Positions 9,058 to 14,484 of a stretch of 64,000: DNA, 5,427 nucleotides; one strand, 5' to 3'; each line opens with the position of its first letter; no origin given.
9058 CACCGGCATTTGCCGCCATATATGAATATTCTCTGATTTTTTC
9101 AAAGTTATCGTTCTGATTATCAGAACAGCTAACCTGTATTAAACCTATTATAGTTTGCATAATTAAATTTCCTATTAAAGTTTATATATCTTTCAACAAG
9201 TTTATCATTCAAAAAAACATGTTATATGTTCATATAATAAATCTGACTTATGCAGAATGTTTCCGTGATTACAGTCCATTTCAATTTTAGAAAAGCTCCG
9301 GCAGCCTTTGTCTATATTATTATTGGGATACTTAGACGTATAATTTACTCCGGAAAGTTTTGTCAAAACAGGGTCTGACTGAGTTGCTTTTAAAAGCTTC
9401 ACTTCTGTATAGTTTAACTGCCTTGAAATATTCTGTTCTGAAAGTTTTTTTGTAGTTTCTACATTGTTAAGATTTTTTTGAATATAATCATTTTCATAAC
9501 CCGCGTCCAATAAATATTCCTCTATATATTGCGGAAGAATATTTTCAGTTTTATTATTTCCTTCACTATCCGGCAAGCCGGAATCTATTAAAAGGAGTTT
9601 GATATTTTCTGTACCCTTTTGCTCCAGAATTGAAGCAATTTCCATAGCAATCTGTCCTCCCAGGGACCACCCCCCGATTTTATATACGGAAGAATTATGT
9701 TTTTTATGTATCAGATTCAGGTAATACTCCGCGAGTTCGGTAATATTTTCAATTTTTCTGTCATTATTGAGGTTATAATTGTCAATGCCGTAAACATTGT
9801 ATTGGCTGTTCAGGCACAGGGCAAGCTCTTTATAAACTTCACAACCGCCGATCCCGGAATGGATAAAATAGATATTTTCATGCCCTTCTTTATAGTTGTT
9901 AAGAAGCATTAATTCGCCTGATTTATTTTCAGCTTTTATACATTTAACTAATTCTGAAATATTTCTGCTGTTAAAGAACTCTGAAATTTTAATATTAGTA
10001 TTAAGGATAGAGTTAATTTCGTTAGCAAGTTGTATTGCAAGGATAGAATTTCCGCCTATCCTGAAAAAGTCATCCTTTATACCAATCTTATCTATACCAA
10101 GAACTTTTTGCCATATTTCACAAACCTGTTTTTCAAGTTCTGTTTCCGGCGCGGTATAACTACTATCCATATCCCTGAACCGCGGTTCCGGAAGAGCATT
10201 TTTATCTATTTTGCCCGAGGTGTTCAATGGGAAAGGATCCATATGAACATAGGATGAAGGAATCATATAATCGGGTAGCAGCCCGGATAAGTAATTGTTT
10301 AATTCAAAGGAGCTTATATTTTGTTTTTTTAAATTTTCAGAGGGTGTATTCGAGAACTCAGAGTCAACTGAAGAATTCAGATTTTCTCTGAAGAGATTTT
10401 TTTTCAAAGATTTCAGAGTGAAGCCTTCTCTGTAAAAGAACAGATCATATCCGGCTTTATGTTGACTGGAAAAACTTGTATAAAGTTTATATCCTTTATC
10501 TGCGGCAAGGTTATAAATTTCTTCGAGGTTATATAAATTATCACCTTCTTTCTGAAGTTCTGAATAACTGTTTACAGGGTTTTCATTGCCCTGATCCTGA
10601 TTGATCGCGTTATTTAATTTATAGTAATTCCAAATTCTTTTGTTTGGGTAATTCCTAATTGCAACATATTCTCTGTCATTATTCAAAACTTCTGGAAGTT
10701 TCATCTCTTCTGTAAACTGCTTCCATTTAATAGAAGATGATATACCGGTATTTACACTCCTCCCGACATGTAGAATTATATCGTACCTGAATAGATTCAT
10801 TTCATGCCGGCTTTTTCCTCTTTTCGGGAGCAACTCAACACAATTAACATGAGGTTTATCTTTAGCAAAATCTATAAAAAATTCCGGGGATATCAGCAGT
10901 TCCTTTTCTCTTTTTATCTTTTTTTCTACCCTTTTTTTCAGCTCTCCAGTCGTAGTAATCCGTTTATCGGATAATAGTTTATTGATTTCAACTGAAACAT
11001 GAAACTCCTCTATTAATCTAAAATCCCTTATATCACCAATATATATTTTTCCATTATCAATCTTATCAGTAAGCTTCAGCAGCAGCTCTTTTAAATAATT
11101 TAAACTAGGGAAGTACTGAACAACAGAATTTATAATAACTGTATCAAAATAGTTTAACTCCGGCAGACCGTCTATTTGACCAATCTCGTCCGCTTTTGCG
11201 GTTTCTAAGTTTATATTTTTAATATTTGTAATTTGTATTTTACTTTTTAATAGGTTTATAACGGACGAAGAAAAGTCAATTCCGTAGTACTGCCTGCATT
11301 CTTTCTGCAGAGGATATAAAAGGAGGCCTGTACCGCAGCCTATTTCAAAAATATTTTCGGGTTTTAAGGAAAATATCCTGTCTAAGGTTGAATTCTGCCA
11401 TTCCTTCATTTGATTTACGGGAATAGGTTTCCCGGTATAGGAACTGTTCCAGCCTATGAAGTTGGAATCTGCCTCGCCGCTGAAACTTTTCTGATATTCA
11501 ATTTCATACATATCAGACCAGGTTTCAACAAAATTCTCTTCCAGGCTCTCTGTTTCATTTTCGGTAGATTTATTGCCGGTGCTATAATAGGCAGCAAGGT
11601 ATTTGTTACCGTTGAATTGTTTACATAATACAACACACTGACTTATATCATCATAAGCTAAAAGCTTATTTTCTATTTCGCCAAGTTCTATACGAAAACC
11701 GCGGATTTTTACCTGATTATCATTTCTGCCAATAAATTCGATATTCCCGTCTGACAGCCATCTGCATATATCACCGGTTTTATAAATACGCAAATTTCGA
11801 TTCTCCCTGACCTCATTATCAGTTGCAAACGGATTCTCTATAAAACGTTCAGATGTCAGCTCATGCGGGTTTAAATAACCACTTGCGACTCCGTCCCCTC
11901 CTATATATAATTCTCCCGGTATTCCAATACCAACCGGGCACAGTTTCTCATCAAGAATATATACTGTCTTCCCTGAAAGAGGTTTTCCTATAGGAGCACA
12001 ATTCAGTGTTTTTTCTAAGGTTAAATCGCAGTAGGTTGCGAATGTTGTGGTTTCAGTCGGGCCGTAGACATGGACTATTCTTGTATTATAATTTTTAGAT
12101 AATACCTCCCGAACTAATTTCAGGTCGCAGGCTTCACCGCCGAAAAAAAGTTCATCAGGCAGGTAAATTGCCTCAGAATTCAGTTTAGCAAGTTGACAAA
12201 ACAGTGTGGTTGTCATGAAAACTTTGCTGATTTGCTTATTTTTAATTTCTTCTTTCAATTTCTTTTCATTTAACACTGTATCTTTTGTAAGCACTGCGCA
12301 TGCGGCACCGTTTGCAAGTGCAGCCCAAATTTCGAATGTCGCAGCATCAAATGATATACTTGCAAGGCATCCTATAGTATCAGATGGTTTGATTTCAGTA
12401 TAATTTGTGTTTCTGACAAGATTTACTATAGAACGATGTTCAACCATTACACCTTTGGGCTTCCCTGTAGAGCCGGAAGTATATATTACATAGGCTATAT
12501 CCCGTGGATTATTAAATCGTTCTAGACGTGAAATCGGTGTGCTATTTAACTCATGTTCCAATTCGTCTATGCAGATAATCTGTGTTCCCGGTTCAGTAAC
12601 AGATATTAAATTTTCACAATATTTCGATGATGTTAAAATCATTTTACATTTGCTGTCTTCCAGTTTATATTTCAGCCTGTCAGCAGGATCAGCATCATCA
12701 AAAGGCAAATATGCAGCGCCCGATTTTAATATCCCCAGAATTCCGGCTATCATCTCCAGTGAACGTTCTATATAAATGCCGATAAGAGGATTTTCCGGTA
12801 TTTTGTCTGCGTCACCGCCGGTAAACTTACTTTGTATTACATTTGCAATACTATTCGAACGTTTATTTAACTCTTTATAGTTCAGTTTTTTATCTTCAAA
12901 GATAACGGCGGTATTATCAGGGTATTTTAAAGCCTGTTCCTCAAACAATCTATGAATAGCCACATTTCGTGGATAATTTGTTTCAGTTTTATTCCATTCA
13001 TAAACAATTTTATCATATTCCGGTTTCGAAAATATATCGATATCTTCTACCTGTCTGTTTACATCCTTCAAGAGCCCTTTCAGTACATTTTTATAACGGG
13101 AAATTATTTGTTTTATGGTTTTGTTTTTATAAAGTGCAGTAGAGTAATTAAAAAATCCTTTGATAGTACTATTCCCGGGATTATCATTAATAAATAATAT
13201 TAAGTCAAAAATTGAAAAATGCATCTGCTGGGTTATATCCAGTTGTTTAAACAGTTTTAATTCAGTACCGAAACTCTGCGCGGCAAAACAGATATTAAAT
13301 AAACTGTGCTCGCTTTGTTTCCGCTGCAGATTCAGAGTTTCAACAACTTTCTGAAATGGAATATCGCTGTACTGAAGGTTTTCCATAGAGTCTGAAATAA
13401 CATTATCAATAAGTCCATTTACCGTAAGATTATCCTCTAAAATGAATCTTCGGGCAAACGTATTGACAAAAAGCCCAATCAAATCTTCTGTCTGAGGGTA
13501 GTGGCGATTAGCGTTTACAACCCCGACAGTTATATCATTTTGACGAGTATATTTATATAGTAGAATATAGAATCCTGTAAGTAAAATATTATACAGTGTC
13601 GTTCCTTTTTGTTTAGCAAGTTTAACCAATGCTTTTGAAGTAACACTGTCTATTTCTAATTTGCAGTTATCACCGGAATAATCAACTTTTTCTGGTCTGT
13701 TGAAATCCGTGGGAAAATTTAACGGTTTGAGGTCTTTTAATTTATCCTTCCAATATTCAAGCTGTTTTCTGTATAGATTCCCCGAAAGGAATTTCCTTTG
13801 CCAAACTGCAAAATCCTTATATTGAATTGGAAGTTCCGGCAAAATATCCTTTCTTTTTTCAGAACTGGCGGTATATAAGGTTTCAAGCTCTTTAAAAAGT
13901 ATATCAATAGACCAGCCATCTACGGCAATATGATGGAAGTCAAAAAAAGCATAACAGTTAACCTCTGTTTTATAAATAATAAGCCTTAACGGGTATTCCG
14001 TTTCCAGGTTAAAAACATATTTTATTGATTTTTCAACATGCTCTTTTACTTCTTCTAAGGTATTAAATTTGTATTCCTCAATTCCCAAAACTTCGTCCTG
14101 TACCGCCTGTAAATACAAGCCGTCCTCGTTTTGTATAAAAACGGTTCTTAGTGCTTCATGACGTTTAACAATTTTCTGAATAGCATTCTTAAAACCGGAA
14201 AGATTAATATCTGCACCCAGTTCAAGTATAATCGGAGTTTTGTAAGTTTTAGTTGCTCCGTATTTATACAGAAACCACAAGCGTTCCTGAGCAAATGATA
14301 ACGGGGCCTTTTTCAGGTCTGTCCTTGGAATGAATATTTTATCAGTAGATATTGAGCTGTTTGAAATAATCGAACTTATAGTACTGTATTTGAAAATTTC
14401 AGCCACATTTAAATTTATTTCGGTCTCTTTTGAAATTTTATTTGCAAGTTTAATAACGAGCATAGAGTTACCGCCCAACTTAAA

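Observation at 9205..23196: Orphan single-ORF trimodular NRPS predicting an N-capped D-L-L tripeptide with two backbone N-methylations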

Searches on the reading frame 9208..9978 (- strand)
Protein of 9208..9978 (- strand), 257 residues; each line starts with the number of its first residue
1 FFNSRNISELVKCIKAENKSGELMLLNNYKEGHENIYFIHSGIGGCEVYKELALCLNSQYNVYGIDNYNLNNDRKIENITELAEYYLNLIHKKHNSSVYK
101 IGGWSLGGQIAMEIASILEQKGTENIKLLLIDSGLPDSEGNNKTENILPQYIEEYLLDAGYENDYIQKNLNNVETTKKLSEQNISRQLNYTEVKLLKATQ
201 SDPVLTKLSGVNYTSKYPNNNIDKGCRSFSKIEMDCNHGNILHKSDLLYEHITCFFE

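Call 32: search_solved_structures(query=window:9208-9978:-, max_evalue=0.01, show_alignments=1)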
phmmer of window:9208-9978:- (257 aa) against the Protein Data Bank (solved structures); distinct sequences matched with E-value up to 0.01: 22.
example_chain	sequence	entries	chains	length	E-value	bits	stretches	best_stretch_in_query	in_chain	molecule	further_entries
7r0x_A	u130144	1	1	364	6.3e-09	38.8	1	30-161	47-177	Polyketide synthase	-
6ojc_A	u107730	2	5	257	7.9e-08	35.2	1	36-134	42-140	NocB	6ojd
2cb9_A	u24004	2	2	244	9.1e-08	35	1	20-201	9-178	FENGYCIN SYNTHETASE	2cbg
4zxh_A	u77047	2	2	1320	4.3e-06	29.6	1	26-139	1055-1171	ABBFA_003403 | Tyrocidine synthetase 3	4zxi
3tej_A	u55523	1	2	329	8.2e-06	28.6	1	28-143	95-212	Enterobactin synthase component F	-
2roq_A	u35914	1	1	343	9e-06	28.5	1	28-143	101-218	Enterobactin synthetase component F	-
3ils_A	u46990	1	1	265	6.3e-05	25.7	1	37-138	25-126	Aflatoxin biosynthesis polyketide synthase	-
5ja1_A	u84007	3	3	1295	8e-05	25.4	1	29-142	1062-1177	Enterobactin synthase component F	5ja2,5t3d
1xkt_A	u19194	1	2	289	9.9e-05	25.1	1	21-121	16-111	fatty acid synthase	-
7mhd_A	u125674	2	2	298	0.00011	25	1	20-121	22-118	Fatty acid synthase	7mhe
3tjm_A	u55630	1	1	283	0.00011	25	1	21-121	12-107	Fatty acid synthase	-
2px6_A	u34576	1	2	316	0.00012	24.8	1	20-121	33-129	Thioesterase domain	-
4z49_A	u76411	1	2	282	0.00013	24.7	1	22-121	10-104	Fatty acid synthase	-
8cg4_A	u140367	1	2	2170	0.0011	21.7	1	41-138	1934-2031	Norsolorinic acid synthase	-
9b80_A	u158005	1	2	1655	0.0011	21.6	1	20-121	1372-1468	Fatty acid synthase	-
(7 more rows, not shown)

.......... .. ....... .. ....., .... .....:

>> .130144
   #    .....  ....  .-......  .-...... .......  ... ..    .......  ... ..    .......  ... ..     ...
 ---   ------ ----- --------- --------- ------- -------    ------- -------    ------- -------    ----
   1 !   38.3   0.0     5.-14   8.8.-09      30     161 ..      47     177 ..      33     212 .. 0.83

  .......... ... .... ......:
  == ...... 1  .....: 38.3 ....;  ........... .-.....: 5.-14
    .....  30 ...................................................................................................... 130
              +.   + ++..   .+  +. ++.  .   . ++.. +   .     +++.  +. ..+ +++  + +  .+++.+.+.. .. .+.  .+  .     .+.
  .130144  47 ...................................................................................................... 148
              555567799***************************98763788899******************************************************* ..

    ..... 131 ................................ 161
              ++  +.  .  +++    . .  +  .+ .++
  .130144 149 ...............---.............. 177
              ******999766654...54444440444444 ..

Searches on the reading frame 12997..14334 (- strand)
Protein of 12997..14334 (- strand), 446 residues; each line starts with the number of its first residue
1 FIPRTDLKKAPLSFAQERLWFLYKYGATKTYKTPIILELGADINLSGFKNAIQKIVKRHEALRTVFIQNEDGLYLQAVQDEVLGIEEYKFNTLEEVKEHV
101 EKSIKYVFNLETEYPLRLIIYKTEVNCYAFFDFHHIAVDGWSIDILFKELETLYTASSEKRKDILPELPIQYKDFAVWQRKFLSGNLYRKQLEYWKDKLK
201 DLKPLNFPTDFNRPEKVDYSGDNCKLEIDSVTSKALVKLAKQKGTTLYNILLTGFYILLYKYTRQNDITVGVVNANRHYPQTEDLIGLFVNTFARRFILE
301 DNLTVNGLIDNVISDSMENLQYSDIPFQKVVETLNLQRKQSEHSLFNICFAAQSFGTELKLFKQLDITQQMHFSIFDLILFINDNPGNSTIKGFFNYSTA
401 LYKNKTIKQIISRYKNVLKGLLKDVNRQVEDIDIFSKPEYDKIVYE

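Call 35: search_solved_structures(query=window:12997-14334:-, max_evalue=0.00001)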
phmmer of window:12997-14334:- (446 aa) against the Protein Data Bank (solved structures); distinct sequences matched with E-value up to 0.00001: 49.
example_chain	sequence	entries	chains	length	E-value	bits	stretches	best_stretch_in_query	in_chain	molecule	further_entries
6p1j_A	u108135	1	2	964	1.5e-61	212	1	9-444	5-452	Txo2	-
6oyf_A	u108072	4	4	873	1.4e-59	205.5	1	9-444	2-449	Txo1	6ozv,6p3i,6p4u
5u89_A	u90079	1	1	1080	7.5e-58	199.8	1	10-442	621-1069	Amino acid adenylation domain protein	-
2jgp_A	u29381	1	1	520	2.3e-56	194.9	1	10-433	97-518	TYROCIDINE SYNTHETASE 3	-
7kvw_A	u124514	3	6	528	3.2e-47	164.8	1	12-436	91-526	PCP-C didomain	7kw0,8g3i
8fx6_A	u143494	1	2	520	2.8e-46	161.7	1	12-426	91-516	PCP-C didomain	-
7kw2_A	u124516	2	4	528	2.9e-46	161.6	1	12-436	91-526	PCP-C didomain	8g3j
8fx7_A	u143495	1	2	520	2.5e-45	158.5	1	12-426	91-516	PCP-C didomain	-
8z0q_C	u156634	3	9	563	5.3e-41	144.3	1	8-420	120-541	Special condensation domain in NRPS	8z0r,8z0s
6mfw_A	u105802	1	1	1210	2e-34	122.6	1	31-436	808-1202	Linear gramicidin synthase subunit A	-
6mfy_A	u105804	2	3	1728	2.6e-34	122.3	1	31-439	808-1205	Linear gramicidin synthase subunit A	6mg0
9be3_A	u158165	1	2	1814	2.8e-34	122.2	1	31-439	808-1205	Linear gramicidin synthase subunit A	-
9meh_A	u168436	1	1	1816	2.8e-34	122.2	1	31-439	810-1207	Linear gramicidin synthase subunit A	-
9be4_A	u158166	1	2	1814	2.8e-34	122.2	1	31-439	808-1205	Linear gramicidin synthase subunit A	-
6mfz_A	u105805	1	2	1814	2.8e-34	122.1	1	31-439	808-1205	Linear gramicidin synthase subunit A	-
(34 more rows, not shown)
